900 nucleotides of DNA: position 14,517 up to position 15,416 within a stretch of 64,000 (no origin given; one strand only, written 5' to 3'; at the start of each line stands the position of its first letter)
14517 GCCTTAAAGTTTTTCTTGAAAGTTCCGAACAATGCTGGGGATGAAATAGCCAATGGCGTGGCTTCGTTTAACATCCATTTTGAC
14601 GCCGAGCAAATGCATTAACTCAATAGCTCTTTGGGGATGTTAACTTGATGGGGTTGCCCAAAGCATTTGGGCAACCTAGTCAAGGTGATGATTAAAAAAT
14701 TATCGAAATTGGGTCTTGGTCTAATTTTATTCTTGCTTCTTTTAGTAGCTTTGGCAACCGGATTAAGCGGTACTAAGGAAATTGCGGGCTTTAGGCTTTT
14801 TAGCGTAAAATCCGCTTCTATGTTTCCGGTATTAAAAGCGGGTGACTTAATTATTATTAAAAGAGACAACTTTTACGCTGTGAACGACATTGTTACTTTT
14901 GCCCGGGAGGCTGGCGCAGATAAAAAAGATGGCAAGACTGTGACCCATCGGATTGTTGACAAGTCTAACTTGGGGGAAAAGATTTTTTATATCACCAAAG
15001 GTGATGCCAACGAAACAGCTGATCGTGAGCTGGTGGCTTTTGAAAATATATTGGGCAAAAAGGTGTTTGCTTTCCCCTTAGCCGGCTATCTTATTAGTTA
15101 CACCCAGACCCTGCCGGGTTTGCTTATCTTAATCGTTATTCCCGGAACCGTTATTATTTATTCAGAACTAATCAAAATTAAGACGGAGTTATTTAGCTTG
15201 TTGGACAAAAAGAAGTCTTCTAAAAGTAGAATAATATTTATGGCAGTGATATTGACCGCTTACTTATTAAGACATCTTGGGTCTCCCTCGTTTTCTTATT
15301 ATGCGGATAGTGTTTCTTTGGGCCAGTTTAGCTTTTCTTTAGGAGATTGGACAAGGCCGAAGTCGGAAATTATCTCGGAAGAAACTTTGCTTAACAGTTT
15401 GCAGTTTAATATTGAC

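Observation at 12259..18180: Putative surface-fibre/matrix module: LTD protein, VanZ, SipW-cognate TasA-like substrate, SipW peptidase fused to a 700-aa LTD ectodomain, and a CAP protein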

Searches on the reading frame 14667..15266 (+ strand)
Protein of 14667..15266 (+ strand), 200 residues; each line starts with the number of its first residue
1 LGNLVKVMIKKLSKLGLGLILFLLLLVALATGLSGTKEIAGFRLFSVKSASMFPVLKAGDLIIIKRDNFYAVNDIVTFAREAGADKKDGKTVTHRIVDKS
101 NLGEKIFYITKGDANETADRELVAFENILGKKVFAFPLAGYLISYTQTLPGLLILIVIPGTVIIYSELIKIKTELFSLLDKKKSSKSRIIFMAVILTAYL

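Call 7: search_protein_families(library=pfam, proteins=[window:14694-15260:+], max_evalue=10)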
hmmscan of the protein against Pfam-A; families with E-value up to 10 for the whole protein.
window:14694-15260:+ (189 aa): 3 families
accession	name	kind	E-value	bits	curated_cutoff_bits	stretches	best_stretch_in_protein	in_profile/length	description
PF04713.17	Pox_I5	-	0.0066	16.9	25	2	145-161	56-72/75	Poxvirus protein I5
PF00717.28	Peptidase_S24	-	0.0077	16.4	23.3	1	36-71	38-73/116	Peptidase S24-like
PF10502.14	Peptidase_S26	-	0.016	15.6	22.9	1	16-78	6-68/168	Signal peptidase, peptidase S26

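Call 37: search_solved_structures(query=window:14667-15266:+, max_evalue=10, show_alignments=3)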
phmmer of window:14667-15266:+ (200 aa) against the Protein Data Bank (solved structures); distinct sequences matched with E-value up to 10: 2.
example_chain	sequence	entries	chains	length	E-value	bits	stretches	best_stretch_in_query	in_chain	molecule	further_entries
7p2q_A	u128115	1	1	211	0.0057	19.9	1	44-142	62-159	Signal peptidase complex catalytic subunit SEC11C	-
2z4h_A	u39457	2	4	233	1.3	12.2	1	63-126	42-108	Copper homeostasis protein cutF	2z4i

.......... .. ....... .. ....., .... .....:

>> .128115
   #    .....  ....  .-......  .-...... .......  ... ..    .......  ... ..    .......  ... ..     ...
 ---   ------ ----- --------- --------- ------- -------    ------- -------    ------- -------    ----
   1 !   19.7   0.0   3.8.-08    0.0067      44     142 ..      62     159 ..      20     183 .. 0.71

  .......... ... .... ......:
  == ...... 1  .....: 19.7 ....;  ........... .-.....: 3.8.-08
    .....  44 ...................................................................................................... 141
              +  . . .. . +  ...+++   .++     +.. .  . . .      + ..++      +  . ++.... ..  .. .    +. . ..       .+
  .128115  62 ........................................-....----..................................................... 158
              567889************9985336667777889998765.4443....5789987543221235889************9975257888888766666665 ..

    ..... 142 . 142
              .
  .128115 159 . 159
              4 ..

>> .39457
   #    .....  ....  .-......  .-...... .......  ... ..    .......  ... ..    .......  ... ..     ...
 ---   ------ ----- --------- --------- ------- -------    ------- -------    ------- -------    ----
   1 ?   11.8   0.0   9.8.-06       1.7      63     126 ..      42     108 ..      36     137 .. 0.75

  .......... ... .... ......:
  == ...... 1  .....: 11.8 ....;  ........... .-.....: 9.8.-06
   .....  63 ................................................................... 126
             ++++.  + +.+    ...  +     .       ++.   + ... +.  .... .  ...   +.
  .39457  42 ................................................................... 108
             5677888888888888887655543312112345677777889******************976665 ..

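Call 38: search_protein_representatives(protein=window:14667-15266:+)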
Query: 200 residues. Proteins with E-value up to 0.001 (for the whole library): 14951; up to 1e-10: 3747; up to 1e-30: 14. The best 150 are listed.
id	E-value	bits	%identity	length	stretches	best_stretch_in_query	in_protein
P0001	1.5e-111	386.7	100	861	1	8-200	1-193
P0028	1.6e-34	135.8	40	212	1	8-189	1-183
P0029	9.0e-33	130.1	43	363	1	13-185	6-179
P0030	7.6e-32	127.1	41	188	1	21-185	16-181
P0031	1.1e-31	126.5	40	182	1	19-179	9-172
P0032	1.2e-31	126.5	41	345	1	8-186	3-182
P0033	2.3e-31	125.5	43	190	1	18-184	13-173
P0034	2.4e-31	125.4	39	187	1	9-188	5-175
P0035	2.5e-31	125.3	43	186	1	9-179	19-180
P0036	2.9e-31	125.2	42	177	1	20-186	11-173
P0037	4.9e-31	124.4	44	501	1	18-186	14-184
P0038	6.2e-31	124.1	40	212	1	10-186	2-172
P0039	7.1e-31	123.9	41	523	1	10-186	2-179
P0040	7.6e-31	123.8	39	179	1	11-185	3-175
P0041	1.3e-30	123.1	37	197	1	9-186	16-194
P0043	1.7e-30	122.6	43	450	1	6-178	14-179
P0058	1.1e-29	120.1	42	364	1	28-188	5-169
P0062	2.0e-29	119.2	41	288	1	15-182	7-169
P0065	2.9e-29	118.7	42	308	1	6-196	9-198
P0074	7.7e-29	117.3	39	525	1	12-184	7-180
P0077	9.8e-29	116.9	46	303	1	41-186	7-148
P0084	2.9e-28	115.4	42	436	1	10-183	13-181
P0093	6.3e-28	114.3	41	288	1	15-185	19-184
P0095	6.6e-28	114.2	36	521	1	4-188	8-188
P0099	1.1e-27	113.5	40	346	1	9-188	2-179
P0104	1.6e-27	112.9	41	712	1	8-185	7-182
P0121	5.0e-27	111.4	40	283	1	12-186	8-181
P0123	5.6e-27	111.2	39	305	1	5-195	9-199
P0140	2.5e-26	109.1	42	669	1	14-176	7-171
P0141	2.9e-26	108.9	37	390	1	31-186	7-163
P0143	2.9e-26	108.9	37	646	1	8-185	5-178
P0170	1.7e-25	106.4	39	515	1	19-184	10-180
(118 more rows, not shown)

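Call 54: list_cluster_members(proteins=[P0029, P0032, P0037, P0039, P0058, P0095, P0104, P0143, P0043, P0084])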
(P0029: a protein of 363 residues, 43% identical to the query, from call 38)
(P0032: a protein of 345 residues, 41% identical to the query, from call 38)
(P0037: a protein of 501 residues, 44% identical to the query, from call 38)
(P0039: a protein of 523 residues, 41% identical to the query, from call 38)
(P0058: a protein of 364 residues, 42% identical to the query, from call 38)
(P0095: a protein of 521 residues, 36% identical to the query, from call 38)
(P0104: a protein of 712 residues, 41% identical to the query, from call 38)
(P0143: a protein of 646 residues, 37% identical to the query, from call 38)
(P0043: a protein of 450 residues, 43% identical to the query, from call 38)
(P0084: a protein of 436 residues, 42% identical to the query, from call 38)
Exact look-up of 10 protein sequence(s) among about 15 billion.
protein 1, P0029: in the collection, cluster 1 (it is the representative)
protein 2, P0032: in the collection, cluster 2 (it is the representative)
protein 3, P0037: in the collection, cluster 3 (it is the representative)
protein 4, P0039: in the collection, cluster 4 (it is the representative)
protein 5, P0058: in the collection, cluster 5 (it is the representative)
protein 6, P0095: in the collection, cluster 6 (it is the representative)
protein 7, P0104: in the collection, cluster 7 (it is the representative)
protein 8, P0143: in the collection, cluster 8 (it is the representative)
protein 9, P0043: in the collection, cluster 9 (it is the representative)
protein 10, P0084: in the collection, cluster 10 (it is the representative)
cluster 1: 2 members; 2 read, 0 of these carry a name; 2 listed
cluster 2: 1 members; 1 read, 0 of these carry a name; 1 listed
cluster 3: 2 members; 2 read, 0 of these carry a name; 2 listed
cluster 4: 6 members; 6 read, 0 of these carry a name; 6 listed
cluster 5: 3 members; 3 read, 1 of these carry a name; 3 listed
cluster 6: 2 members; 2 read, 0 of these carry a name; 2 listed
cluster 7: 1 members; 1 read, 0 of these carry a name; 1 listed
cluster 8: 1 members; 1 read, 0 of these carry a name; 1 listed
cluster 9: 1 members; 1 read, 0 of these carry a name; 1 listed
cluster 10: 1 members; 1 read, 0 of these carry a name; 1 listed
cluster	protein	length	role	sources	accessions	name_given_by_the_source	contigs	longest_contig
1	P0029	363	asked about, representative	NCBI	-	-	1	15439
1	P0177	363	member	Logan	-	-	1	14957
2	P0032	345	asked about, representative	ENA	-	-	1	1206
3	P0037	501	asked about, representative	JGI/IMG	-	-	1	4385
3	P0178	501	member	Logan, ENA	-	-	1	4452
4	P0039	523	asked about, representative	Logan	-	-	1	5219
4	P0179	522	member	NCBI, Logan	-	-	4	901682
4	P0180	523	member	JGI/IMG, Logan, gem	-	-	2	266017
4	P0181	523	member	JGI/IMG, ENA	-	-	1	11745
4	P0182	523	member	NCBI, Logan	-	-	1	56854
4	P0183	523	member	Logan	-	-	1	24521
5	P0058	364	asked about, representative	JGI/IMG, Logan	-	-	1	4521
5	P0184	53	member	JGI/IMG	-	maltose-binding protein MalE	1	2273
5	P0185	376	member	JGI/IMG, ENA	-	-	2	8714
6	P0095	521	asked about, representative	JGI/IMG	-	-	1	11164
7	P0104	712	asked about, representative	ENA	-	-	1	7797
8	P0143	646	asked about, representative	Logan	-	-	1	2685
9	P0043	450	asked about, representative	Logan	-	-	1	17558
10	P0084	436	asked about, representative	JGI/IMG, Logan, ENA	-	-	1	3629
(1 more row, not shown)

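Call 70: search_protein_families(library=ncbifam, proteins=[P0043, P0084, P0095, P0143, P0104, P0074, P0170, P0140, P0037, P0039], max_evalue=0.01)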
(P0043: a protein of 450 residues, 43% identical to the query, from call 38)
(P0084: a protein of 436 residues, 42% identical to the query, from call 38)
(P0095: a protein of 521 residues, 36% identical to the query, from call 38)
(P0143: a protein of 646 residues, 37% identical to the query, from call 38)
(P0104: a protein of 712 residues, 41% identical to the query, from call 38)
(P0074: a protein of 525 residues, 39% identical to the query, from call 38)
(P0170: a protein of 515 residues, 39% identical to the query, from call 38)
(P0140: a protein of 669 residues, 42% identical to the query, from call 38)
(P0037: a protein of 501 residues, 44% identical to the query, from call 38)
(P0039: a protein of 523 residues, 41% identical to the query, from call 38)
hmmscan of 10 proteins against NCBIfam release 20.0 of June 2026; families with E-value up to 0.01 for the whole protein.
P0043 (450 aa): 3 families
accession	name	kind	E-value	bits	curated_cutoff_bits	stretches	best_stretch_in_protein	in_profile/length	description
NF046067.1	SigPepSipWBacil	equivalog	5.9e-32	110.8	190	1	47-189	38-182/189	signal peptidase I SipW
TIGR02228.1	sigpep_I_arch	equivalog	7.9e-28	97.3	51.85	1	27-171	10-157/158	signal peptidase I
TIGR02227.1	sigpep_I_bact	equivalog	1.6e-06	28.1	47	1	32-103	5-80/162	signal peptidase I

P0084 (436 aa): 4 families
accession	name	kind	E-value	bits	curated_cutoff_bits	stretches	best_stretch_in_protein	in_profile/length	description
NF046067.1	SigPepSipWBacil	equivalog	1.6e-31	109.4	190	1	22-183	11-180/189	signal peptidase I SipW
TIGR02228.1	sigpep_I_arch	equivalog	3.9e-30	104.8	51.85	1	23-167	11-157/158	signal peptidase I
TIGR02227.1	sigpep_I_bact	equivalog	9.4e-05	22.3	47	1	25-94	4-75/162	signal peptidase I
NF012200.0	choice_anch_D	domain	0.0019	18.7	45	0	256-275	32-51/108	choice-of-anchor D domain-containing protein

P0095 (521 aa): 3 families
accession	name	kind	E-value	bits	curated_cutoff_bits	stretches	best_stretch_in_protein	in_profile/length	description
NF046067.1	SigPepSipWBacil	equivalog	6.7e-39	133.4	190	1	22-190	15-184/189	signal peptidase I SipW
TIGR02228.1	sigpep_I_arch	equivalog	4.7e-36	124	51.85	1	21-167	8-154/158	signal peptidase I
TIGR02227.1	sigpep_I_bact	equivalog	4e-05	23.5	47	1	45-98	19-76/162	signal peptidase I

P0143 (646 aa): 3 families
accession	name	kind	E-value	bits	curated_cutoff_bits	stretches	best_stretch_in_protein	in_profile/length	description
NF046067.1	SigPepSipWBacil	equivalog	1.2e-37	129.3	190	1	18-183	12-184/189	signal peptidase I SipW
TIGR02228.1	sigpep_I_arch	equivalog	8.2e-34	116.8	51.85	1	13-160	6-154/158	signal peptidase I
TIGR02227.1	sigpep_I_bact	equivalog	1.3e-06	28.4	47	1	38-96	19-81/162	signal peptidase I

P0104 (712 aa): 3 families
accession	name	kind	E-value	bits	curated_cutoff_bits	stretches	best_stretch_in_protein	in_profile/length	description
NF046067.1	SigPepSipWBacil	equivalog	1.6e-30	106.1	190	1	11-189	4-186/189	signal peptidase I SipW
TIGR02228.1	sigpep_I_arch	equivalog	2.8e-29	102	51.85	1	9-165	4-155/158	signal peptidase I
TIGR02227.1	sigpep_I_bact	equivalog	4.7e-09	36.3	47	1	28-93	7-76/162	signal peptidase I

P0074 (525 aa): 3 families
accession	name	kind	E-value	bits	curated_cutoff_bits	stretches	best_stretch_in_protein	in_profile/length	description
NF046067.1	SigPepSipWBacil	equivalog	5e-39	133.8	190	1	4-184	5-185/189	signal peptidase I SipW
TIGR02228.1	sigpep_I_arch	equivalog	1e-31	109.9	51.85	1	7-165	3-156/158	signal peptidase I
TIGR02227.1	sigpep_I_bact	equivalog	0.00016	21.6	47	1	37-102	20-84/162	signal peptidase I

P0170 (515 aa): 2 families
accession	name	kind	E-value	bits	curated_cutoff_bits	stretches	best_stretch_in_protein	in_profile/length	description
NF046067.1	SigPepSipWBacil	equivalog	4e-31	108.1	190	1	5-182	2-180/189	signal peptidase I SipW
TIGR02228.1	sigpep_I_arch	equivalog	2.1e-26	92.7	51.85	1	6-163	2-154/158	signal peptidase I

P0140 (669 aa): 3 families
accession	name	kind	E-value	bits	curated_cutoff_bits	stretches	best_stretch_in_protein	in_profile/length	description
NF046067.1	SigPepSipWBacil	equivalog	1.4e-31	109.5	190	1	8-171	7-170/189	signal peptidase I SipW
TIGR02228.1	sigpep_I_arch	equivalog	1.2e-29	103.3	51.85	1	9-165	3-157/158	signal peptidase I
TIGR02227.1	sigpep_I_bact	equivalog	1.4e-06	28.2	47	1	23-86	5-71/162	signal peptidase I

P0037 (501 aa): 3 families
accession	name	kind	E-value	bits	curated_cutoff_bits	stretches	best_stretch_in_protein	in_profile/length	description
TIGR02228.1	sigpep_I_arch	equivalog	3.3e-35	121.3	51.85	1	8-167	3-156/158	signal peptidase I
NF046067.1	SigPepSipWBacil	equivalog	2.7e-31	108.6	190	1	13-190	9-186/189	signal peptidase I SipW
TIGR02227.1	sigpep_I_bact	equivalog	2.9e-05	24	47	1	36-78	18-64/162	signal peptidase I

P0039 (523 aa): 3 families
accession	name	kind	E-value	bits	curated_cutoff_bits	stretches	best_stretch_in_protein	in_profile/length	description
TIGR02228.1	sigpep_I_arch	equivalog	7.7e-32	110.3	51.85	1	2-161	1-155/158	signal peptidase I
NF046067.1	SigPepSipWBacil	equivalog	2.9e-30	105.3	190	1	3-182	3-183/189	signal peptidase I SipW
TIGR02227.1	sigpep_I_bact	equivalog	0.0019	18.1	47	1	14-78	4-68/162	signal peptidase I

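Call 71: search_protein_families(library=ncbifam, proteins=[P0029, P0058, P0062, P0065, P0077, P0093, P0099, P0121, P0123, P0141], max_evalue=0.001)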
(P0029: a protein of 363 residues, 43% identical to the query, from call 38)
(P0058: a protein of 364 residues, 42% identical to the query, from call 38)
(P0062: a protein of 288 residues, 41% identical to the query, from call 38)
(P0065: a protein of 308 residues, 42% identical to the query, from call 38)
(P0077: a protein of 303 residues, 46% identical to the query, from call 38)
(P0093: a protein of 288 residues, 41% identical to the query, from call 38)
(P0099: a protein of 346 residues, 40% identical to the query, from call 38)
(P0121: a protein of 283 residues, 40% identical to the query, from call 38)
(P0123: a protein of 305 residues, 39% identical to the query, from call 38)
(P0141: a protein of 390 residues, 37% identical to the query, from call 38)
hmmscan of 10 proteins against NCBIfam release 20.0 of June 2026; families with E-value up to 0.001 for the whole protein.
P0029 (363 aa): 3 families
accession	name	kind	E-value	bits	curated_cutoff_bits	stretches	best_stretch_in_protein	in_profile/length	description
NF046067.1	SigPepSipWBacil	equivalog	4.7e-33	114.4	190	1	4-187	3-187/189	signal peptidase I SipW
TIGR02228.1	sigpep_I_arch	equivalog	4.8e-30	104.5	51.85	1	5-163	3-156/158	signal peptidase I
TIGR02227.1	sigpep_I_bact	equivalog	7.6e-06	25.9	47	1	35-79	20-68/162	signal peptidase I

P0058 (364 aa): 2 families
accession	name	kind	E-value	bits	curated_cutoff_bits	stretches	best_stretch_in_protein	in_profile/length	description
NF046067.1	SigPepSipWBacil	equivalog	1.9e-30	105.8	190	1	21-173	37-186/189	signal peptidase I SipW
TIGR02228.1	sigpep_I_arch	equivalog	2.4e-27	95.7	51.85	1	10-148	23-154/158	signal peptidase I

P0062 (288 aa): 3 families
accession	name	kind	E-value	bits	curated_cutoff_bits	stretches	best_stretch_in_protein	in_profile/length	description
NF046067.1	SigPepSipWBacil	equivalog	8.3e-35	120.1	190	1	2-179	2-186/189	signal peptidase I SipW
TIGR02228.1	sigpep_I_arch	equivalog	3.7e-31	108.1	51.85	1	9-155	8-155/158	signal peptidase I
TIGR02227.1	sigpep_I_bact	equivalog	4.1e-08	33.3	47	1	17-88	4-80/162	signal peptidase I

P0065 (308 aa): 4 families
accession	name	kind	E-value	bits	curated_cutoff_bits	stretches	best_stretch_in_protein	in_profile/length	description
NF046067.1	SigPepSipWBacil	equivalog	1.2e-34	119.6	190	1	17-191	6-186/189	signal peptidase I SipW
TIGR02228.1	sigpep_I_arch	equivalog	2e-31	109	51.85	1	15-168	3-156/158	signal peptidase I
TIGR02227.1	sigpep_I_bact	equivalog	2.5e-06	27.4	47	1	29-96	4-75/162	signal peptidase I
TIGR02754.1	sod_Ni_protease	equivalog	1e-05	25.9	63.25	1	50-121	3-75/90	nickel-type superoxide dismutase maturation protease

P0077 (303 aa): 4 families
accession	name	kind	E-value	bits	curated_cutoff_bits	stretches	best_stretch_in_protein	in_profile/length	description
NF046067.1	SigPepSipWBacil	equivalog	5.1e-34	117.5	190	1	9-154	39-186/189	signal peptidase I SipW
TIGR02228.1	sigpep_I_arch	equivalog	6.4e-27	94.4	51.85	1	7-130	30-155/158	signal peptidase I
TIGR02227.1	sigpep_I_bact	equivalog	1.6e-05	24.8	47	1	8-62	20-78/162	signal peptidase I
TIGR02754.1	sod_Ni_protease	equivalog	0.00018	21.9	63.25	1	13-85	3-74/90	nickel-type superoxide dismutase maturation protease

P0093 (288 aa): 3 families
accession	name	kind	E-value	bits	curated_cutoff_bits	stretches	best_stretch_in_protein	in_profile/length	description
NF046067.1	SigPepSipWBacil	equivalog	2.5e-26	92.4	190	1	22-184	11-178/189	signal peptidase I SipW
TIGR02228.1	sigpep_I_arch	equivalog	6.4e-23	81.4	51.85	1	19-167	7-155/158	signal peptidase I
TIGR02227.1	sigpep_I_bact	equivalog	0.00024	21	47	1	30-98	4-76/162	signal peptidase I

P0099 (346 aa): 4 families
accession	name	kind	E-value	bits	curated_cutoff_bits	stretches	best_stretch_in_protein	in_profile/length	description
NF046067.1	SigPepSipWBacil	equivalog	4.7e-32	111.1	190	1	5-182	8-185/189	signal peptidase I SipW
TIGR02228.1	sigpep_I_arch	equivalog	7.7e-29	100.6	51.85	1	4-159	2-155/158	signal peptidase I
TIGR04087.1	YqxM_for_SipW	equivalog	4.9e-26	91.5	80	1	179-346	8-183/186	amyloid fiber anchoring/assembly protein TapA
TIGR02227.1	sigpep_I_bact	equivalog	6.1e-05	22.9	47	1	17-92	3-77/162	signal peptidase I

P0121 (283 aa): 3 families
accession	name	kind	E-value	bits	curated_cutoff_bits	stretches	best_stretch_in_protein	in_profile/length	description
NF046067.1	SigPepSipWBacil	equivalog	4.3e-33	114.5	190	1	6-184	2-183/189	signal peptidase I SipW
TIGR02228.1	sigpep_I_arch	equivalog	2e-32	112.3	51.85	1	7-162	2-154/158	signal peptidase I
TIGR02227.1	sigpep_I_bact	equivalog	6.5e-05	22.9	47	1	21-85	7-73/162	signal peptidase I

P0123 (305 aa): 4 families
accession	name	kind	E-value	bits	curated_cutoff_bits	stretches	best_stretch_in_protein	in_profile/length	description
NF046067.1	SigPepSipWBacil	equivalog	1.4e-31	109.6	190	1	22-189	10-184/189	signal peptidase I SipW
TIGR02228.1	sigpep_I_arch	equivalog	4.9e-30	104.5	51.85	1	13-168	4-156/158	signal peptidase I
TIGR02227.1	sigpep_I_bact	equivalog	6.7e-07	29.3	47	1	29-99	6-78/162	signal peptidase I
NF041076.1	cyt_b_SoxC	equivalog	8.8e-05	21.6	740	1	113-215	403-507/542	proton pump complex cytochrome B SoxC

P0141 (390 aa): 3 families
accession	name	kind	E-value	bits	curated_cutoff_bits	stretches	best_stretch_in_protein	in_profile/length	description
NF046067.1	SigPepSipWBacil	equivalog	6.7e-31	107.3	190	1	18-169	38-186/189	signal peptidase I SipW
TIGR02228.1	sigpep_I_arch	equivalog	1.6e-30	106.1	51.85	1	19-145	32-155/158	signal peptidase I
TIGR02227.1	sigpep_I_bact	equivalog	2.3e-05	24.3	47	1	17-60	19-66/162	signal peptidase I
